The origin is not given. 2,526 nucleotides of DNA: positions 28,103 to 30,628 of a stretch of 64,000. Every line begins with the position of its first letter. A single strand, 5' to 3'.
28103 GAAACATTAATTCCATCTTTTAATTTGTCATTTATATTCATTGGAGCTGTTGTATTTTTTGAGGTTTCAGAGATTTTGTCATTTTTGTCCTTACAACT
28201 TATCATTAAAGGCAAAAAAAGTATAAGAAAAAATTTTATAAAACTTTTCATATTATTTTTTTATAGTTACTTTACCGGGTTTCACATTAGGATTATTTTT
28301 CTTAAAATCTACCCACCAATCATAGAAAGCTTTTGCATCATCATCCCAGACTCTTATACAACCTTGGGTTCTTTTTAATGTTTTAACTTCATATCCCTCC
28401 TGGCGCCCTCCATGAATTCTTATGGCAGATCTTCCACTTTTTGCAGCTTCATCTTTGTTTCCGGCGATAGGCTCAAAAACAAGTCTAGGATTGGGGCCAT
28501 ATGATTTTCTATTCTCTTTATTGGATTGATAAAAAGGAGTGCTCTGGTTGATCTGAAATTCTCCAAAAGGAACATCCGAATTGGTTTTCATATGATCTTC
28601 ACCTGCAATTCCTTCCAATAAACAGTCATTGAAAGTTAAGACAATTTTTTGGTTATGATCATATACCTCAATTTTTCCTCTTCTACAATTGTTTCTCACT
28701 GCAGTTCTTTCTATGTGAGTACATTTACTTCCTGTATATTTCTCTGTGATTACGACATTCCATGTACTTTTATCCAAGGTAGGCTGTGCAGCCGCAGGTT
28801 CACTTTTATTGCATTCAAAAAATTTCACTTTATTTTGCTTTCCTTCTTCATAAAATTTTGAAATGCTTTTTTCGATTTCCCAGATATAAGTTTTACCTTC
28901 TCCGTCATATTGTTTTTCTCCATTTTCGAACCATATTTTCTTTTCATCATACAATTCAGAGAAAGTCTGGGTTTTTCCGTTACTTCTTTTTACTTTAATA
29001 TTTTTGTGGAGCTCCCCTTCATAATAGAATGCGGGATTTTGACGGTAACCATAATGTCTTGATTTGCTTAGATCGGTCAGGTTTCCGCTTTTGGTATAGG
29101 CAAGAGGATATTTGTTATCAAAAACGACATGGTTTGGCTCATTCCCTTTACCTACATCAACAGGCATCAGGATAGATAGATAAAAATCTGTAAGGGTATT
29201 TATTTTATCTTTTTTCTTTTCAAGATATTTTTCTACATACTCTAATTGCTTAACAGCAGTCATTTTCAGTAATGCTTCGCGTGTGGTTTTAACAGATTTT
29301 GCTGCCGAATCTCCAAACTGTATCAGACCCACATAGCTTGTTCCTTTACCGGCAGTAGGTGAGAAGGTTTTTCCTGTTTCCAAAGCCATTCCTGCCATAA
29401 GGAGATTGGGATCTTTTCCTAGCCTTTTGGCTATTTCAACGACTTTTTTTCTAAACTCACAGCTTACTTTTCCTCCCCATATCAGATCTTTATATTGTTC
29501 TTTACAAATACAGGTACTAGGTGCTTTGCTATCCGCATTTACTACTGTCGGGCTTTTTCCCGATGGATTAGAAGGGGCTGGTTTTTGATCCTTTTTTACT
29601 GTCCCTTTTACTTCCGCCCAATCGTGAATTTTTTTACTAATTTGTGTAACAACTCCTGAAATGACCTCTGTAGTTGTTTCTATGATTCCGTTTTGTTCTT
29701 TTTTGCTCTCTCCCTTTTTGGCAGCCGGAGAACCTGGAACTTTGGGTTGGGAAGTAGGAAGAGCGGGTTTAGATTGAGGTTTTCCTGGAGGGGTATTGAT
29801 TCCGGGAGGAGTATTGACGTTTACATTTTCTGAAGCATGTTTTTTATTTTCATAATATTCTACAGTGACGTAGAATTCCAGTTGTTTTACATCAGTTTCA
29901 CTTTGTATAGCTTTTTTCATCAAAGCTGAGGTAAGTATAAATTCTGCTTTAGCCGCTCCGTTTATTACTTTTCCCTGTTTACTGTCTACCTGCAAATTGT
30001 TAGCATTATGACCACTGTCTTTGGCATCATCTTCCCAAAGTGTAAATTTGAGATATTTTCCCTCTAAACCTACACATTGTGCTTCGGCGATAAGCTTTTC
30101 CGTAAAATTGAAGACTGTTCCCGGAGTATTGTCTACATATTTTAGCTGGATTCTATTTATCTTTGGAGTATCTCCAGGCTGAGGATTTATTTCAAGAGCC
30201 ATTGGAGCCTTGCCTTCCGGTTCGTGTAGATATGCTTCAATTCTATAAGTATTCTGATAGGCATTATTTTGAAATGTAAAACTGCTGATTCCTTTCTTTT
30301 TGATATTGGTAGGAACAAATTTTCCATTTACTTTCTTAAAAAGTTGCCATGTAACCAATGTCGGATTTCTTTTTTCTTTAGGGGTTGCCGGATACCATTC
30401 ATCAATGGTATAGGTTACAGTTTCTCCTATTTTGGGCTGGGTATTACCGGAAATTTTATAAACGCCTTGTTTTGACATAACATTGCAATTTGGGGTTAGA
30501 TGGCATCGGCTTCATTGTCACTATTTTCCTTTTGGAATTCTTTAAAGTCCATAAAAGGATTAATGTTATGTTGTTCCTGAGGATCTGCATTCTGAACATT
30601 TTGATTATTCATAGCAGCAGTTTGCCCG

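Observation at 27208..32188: Orphan PAAR-like (DUF4280) / peptidoglycan toxin / lipoprotein module next to the nuo operon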

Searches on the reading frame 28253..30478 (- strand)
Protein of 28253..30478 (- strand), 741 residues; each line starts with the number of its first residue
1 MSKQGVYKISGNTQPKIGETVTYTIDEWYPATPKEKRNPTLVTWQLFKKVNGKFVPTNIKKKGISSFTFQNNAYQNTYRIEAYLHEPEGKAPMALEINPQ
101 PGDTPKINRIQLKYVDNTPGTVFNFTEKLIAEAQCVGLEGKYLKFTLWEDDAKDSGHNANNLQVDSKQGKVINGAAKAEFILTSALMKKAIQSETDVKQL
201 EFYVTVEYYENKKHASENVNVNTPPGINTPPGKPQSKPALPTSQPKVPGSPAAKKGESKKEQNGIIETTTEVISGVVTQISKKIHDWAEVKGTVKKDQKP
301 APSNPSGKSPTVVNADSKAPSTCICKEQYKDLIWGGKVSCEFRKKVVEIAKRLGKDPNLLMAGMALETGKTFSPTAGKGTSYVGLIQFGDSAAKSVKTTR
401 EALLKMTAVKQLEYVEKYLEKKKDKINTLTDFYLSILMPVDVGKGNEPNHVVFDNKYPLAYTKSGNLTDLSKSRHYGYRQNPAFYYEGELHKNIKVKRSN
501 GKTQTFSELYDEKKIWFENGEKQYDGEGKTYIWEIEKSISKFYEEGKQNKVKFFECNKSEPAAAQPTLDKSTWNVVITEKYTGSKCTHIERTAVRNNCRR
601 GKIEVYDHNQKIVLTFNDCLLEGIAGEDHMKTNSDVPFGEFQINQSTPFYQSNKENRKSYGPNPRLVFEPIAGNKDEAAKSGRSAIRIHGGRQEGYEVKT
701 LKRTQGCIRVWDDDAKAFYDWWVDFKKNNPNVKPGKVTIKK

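Call 3: search_protein_families(library=pfam, proteins=[window:28253-30478:-], max_evalue=1)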
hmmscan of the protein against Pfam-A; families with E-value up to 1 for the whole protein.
window:28253-30478:- (741 aa): 2 families
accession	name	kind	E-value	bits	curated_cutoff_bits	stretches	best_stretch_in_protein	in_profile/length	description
PF03734.19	YkuD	-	2.5e-08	35.1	23.4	1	633-723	38-139/146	L,D-transpeptidase catalytic domain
PF08438.16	YGR210-like_G4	-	0.95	10.4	24.7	0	151-216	6-70/108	Obg-like GTPase YGR210-like, G4 motif-containing domain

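Call 4: search_protein_families(library=ncbifam, proteins=[window:28253-30478:-], max_evalue=1)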
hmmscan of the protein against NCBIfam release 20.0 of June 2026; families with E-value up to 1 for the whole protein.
window:28253-30478:- (741 aa): 2 families
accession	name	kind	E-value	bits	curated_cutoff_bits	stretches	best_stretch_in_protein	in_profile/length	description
TIGR01451.2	B_ant_repeat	repeat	0.054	13.5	24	1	8-25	1-18/53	DUF11 type repeat protein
NF050178.1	PA4570_fam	equivalog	0.081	13.2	100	0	569-610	10-51/69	PA4570 family protein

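Call 7: find_encoding_contigs(protein=window:28253-30478:-, flank=10000, max_places=6)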
Protein window:28253-30478:- (741 aa): 2 contigs read that carry it; 1 place shown.
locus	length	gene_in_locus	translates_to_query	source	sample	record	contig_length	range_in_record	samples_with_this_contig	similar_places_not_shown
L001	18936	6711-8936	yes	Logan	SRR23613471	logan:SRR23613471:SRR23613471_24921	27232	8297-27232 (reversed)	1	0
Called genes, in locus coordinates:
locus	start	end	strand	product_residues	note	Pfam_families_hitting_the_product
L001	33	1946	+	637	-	PF00662:Proton_antipo_N, PF00361:Proton_antipo_M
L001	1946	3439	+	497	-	PF00361:Proton_antipo_M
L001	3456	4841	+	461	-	PF00361:Proton_antipo_M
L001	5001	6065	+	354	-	-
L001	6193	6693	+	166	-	PF14107:DUF4280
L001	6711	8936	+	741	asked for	PF03734:YkuD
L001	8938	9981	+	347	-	PF06347:SH3_4 (faint), PF08239:SH3_3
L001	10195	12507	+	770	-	-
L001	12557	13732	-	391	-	PF01966:HD, PF18967:PycTM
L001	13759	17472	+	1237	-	PF00149:Metallophos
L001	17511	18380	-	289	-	-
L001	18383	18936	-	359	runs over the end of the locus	PF13515:FUSC_2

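Call 8: find_homologous_proteins(query=window:28253-30478:-)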
Query window:28253-30478:- (741 aa): 415 proteins with E <= 0.001 among 8000 candidates; the best 120 are listed.
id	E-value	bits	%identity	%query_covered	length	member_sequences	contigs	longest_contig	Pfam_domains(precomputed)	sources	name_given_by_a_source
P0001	0.0e+0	1642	96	100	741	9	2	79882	PF03734.20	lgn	-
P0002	0.0e+0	1519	88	100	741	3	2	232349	PF03734.20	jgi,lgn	jgi:hypothetical protein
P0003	0.0e+0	1485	86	100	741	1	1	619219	PF03734.20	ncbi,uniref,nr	ncbi:L,D-transpeptidase [Chryseobacterium sp. RG1]|uniref:L,D-transpeptidase n=1 Tax=Chryseobacteriu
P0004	0.0e+0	1031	65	100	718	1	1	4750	PF03734.20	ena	-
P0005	0.0e+0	1028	66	100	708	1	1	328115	PF03734.20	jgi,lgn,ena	-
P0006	2.1e-296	1003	62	100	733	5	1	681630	PF03734.20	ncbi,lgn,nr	ncbi:L,D-transpeptidase family protein [Chryseobacterium taeanense]|nr:L,D-transpeptidase [Chryseoba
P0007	5.8e-278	942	78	57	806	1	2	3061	PF03734.20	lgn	-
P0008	7.4e-254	863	81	57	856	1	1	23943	PF03734.20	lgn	-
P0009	2.4e-251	854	77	62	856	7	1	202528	PF03734.20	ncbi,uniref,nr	ncbi:L,D-transpeptidase [Chryseobacterium sp. c4a]|uniref:L,D-transpeptidase n=1 Tax=Chryseobacteriu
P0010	2.0e-244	831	77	60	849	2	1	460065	PF03734.20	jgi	-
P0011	2.2e-242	825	52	100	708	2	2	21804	PF03734.20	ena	-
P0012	1.1e-238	812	53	100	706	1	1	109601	PF03734.20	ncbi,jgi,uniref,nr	ncbi:L,D-transpeptidase [Chryseobacterium taichungense]|uniref:L,D-transpeptidase n=1 Tax=Chryseobac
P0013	1.1e-235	803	62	83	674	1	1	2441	PF03734.20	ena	-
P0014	8.5e-231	786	53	99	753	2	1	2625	PF03734.20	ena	-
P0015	4.3e-223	761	54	99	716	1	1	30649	PF03734.20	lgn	-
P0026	2.9e-197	675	64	58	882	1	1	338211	PF03734.20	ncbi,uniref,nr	ncbi:L,D-transpeptidase [Flavobacterium sp. H122]|uniref:L,D-transpeptidase family protein n=1 Tax=F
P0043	5.9e-165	569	62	57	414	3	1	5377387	PF03734.20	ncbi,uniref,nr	ncbi:L,D-transpeptidase [Flavobacterium anhuiense]|uniref:L,D-transpeptidase n=1 Tax=Flavobacterium 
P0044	7.9e-162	558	61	59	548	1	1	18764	PF17642.7,PF03734.20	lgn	-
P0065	3.2e-152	527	49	76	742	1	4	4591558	PF01551.30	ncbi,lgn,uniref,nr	ncbi:M23 family metallopeptidase [Chryseobacterium gambrini]|uniref:Peptidoglycan DD-metalloendopept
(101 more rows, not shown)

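Call 10: search_solved_structures(query=window:28253-30478:-, max_evalue=1, show_alignments=2)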
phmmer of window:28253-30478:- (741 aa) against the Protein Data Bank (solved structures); distinct sequences matched with E-value up to 1: 4.
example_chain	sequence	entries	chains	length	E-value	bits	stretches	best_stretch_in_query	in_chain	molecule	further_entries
9udh_A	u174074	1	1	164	2.3e-25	92.2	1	333-451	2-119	lytic transglycosidase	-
9k2v_E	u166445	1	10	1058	1e-06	30.6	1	340-422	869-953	Internal protein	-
2l0y_B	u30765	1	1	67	0.18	13.2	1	228-269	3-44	COX17 cytochrome c oxidase assembly homolog (S. cerevisiae) pseudogene (COX17)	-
2lgq_A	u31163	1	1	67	0.5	11.8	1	228-269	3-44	Cytochrome c oxidase copper chaperone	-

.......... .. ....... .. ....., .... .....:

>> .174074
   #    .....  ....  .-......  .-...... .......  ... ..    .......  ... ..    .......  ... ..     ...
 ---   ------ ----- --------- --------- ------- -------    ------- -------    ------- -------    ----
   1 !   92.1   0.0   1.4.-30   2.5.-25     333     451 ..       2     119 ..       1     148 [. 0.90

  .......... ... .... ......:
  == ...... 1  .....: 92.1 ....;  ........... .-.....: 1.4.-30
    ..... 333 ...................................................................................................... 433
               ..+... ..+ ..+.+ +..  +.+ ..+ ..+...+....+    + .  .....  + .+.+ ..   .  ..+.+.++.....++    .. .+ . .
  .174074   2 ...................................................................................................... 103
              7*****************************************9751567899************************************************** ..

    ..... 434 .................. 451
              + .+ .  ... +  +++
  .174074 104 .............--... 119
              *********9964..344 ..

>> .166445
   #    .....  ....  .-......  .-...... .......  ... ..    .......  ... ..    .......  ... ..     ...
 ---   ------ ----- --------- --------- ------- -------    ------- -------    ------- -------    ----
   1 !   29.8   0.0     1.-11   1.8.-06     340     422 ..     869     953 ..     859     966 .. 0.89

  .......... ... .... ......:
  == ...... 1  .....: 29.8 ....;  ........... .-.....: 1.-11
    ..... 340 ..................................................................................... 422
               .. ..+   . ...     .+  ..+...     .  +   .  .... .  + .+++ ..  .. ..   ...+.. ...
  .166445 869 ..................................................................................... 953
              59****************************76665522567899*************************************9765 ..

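Call 15: find_encoding_contigs(protein=P0003, flank=10000, max_places=2)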
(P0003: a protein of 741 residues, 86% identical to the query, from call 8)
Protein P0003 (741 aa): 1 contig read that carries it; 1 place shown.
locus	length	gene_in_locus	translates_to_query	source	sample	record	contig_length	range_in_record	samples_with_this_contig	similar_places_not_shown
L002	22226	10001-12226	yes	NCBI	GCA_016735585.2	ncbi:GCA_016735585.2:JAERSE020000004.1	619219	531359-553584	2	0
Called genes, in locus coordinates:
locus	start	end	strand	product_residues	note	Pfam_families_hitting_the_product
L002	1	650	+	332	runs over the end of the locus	PF00111:Fer2, PF13510:Fer2_4, PF10588:NADH-G_4Fe-4S_3, PF22117:Fer4_Nqo3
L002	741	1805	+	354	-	PF00146:NADHdh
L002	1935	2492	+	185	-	PF13534:Fer4_17 (faint), PF13237:Fer4_10, PF00037:Fer4 (weak), PF13183:Fer4_8 (weak), PF12838:Fer4_7, PF13187:Fer4_9, PF13484:Fer4_16, PF00037:Fer4, +5 more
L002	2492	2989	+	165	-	PF00499:Oxidored_q3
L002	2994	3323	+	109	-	PF00420:Oxidored_q2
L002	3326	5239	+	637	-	PF00662:Proton_antipo_N, PF00361:Proton_antipo_M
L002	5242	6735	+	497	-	PF00361:Proton_antipo_M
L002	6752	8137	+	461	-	PF00361:Proton_antipo_M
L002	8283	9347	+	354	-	-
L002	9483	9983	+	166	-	PF14107:DUF4280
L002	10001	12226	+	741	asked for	PF03734:YkuD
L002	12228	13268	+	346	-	PF06347:SH3_4 (weak), PF08239:SH3_3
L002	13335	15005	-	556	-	-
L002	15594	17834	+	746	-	-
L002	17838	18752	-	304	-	PF25539:Bestrophin_2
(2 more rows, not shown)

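Call 16: find_encoding_contigs(protein=P0065, flank=10000, max_places=2)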
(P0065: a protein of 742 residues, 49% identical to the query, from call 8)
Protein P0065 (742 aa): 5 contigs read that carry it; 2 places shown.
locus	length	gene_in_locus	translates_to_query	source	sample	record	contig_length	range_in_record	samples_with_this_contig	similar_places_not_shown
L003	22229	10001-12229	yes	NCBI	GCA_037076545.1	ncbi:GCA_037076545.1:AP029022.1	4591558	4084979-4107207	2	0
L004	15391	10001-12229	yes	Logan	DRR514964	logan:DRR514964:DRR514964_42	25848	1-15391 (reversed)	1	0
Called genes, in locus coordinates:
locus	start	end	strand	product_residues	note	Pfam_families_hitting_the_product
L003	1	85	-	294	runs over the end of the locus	-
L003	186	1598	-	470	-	PF17164:DUF5122 (weak), PF18962:Por_Secre_tail (weak)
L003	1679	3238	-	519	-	PF10150:RNase_E_G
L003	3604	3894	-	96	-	PF00216:Bac_DNA_binding, PF18291:HU-HIG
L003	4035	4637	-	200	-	PF00072:Response_reg, PF00196:GerE, PF08281:Sigma70_r4_2 (faint)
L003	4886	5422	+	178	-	PF17561:TssO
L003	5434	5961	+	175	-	PF17561:TssO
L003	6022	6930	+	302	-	PF00801:PKD (weak), PF18911:PKD_4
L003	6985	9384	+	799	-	PF17643:TssR, PF20780:TssR_M, PF20782:TssR_VWA, PF20781:TssR_C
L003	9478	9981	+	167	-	PF14107:DUF4280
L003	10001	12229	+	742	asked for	PF01551:Peptidase_M23 (weak)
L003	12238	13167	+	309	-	-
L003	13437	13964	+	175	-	-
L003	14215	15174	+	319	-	-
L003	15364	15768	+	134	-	PF17642:TssD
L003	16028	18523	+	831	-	PF02861:Clp_N (weak), PF13191:AAA_16 (weak), PF23569:NBD_SMAX1 (weak), PF00004:AAA, PF17871:AAA_lid_9, PF07724:AAA_2, PF07728:AAA_5, PF10431:ClpB_D2-small, +10 more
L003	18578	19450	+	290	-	PF01464:SLT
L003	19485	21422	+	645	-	PF05954:Phage_GPD (faint), PF04717:Phage_base_V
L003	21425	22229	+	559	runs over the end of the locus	PF09994:T6SS_Tle1-like_cat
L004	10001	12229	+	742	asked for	PF01551:Peptidase_M23 (weak)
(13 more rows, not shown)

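Call 17: find_encoding_contigs(protein=P0044, flank=10000, max_places=2)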
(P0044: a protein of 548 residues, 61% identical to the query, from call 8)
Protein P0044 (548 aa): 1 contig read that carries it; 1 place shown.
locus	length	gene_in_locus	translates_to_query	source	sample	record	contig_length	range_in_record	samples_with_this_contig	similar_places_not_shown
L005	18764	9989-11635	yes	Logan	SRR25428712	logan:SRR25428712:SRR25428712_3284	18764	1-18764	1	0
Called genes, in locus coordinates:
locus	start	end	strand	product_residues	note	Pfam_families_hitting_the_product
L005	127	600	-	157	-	PF21982:RecX_HTH1 (faint), PF02631:RecX_HTH2, PF21981:RecX_HTH3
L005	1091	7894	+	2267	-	PF18657:YDG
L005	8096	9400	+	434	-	-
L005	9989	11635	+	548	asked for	PF17642:TssD, PF03734:YkuD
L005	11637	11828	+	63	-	-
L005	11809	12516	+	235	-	-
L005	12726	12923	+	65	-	-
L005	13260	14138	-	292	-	PF13621:Cupin_8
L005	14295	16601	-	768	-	PF14870:PSII_BNR (faint), PF15902:Sortilin-Vps10 (faint), PF02012:BNR (faint), PF18962:Por_Secre_tail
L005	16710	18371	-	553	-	PF07719:TPR_2 (faint), PF00515:TPR_1 (faint), PF13374:TPR_10 (faint), PF13424:TPR_12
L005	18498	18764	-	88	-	?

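Call 45: predict_structure(alignment_id=A2)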
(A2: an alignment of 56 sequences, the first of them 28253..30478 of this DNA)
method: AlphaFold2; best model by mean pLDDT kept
length: 741 residues; sequences in the alignment: 56
mean_pLDDT: 73.9   pTM: 0.38
mean pLDDT of the five models: 73.9, 71.9, 71.5, 71.3, 68.2
residues with pLDDT >= 90: 145; 70-90: 375; 50-70: 111; < 50: 110
segments of 3 or more residues with pLDDT < 50: 227-321, 557-564, 694-696
pLDDT, mean of each block of 10 residues (from residue 1): 84 83 89 87 89 82 82 83 80 87 69 72 73 77 83 56 81 81 62 59 76 69 56 34 31 29 28 28 23 31 33 31 60 82 88 89 87 74 86 88 85 93 87 89 92 78 66 75 87 89 88 87 77 92 87 52 61 92 60 68 92 88 82 88 92 77 88 87 85 53 79 87 92 94 84
secondary structure, 60 per line:
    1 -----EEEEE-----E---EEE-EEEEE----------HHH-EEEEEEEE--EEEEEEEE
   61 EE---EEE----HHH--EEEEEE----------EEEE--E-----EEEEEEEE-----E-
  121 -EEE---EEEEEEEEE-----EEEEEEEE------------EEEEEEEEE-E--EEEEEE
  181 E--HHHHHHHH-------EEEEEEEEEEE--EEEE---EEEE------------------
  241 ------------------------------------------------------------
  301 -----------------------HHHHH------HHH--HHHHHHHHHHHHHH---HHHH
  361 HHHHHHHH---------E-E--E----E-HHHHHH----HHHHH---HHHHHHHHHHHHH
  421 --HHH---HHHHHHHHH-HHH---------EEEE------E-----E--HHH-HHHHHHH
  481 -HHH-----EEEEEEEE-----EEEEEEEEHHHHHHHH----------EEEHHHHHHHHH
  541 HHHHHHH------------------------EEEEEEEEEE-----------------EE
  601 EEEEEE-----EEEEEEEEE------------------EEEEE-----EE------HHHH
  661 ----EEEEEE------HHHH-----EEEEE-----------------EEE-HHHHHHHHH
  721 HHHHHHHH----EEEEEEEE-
elements in order (helices of 4 or more, strands of 3 or more residues): E6-10 E20-22 E24-28 E43-50 E53-62 E66-68 E78-83 E94-97 E106-113 E122-124 E128-136 E142-149 E162-170 E175-181 H184-191 E199-209 E212-215 E219-222 H324-328 H340-353 H357-368 H390-395 H400-404 H408-420 H429-437 E451-454 H474-480 E490-497 E503-510 H511-518 E529-531 H532-547 E572-581 E599-606 E612-620 E639-643 H657-660 E665-670 H677-680 E686-690 E708-710 H712-728 E733-740

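Call 47: fold_search(model_id=the predicted structure, library=pdb)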
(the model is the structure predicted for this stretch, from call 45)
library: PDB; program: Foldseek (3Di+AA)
matches with E <= 10: 1977; with E <= 0.001: 111
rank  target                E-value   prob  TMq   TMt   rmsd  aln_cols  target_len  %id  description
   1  9udh                  3.3e-09  1.00  0.16  0.72   1.5       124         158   44  bacteriophage lytic transglycosidase (released 2026-04-08)
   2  9jdh                  1.1e-08  1.00  0.16  0.30  10.9       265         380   12  Crystal structure of the T6SS effector BtaeB-NTD from Bacteroides fragilis (released 2025-09-03)
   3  9jg8_C                2.3e-08  1.00  0.15  0.41  15.0       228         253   13  Structure of cargo complex (BtpeA-BtaeB-BtapC) bound to the VgrG spike from the Type VI secretion system (released 2025-09-10)
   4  7ad7_B                5.0e-06  1.00  0.12  0.14  14.4       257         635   14  Crystal structure of human complement C5 in complex with the K8 bovine knob domain peptide. (released 2021-03-10)
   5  9o99                  5.6e-06  1.00  0.14  0.32  10.2       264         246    6  Structure of the IL-2 Surrogate Cytokine Agonist DR638 (released 2025-09-10)
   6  5gni_B                1.5e-05  1.00  0.12  0.30  10.9       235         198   11  The crystal structure of PECAM-1 IgL1-2 trans-homophilic dimer (released 2016-12-21)
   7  7eq3                  2.4e-05  1.00  0.12  0.26  13.4       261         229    6  Apo diabody form of CRH2-directed antibody 9F8 (released 2022-05-18)
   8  9u61_C                2.8e-05  1.00  0.11  0.12  11.1       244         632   11  CP/MBL pathways C3 convertase C4b2a and C3 complex (released 2026-01-14)
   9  3hs0_F                3.1e-05  1.00  0.12  0.14  13.7       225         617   12  Cobra Venom Factor (CVF) in complex with human factor B (released 2009-07-07)
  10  6rqj_B                3.3e-05  1.00  0.13  0.14  14.3       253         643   12  Structure of human complement C5 complexed with tick inhibitors OmCI, RaCI1 and CirpT1 (released 2020-01-08)
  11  5jpm_A                3.3e-05  1.00  0.11  0.13  12.1       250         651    9  Structure of the complex of human complement C4 with MASP-2 rebuilt using iMDFF (released 2016-08-10)
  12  5fhx_H                3.5e-05  1.00  0.11  0.20  12.9       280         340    7  CRYSTAL STRUCTURE OF CODV IN COMPLEX WITH IL4 AT 2.55 Ang. RESOLUTION. (released 2016-03-30)
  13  7ad6_B                3.9e-05  1.00  0.12  0.13  14.8       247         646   10  Crystal structure of human complement C5 in complex with the K92 bovine knob domain peptide. (released 2021-03-10)
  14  3rb7_E                3.9e-05  0.99  0.11  0.23  11.4       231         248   10  Crystal structure of CBD12 from CALX1.2 (released 2011-11-02)
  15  1dn0_D                4.8e-05  1.00  0.11  0.31  15.4       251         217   12  STRUCTURE OF THE FAB FRAGMENT FROM A HUMAN IGM COLD AGGLUTININ (released 2001-01-24)
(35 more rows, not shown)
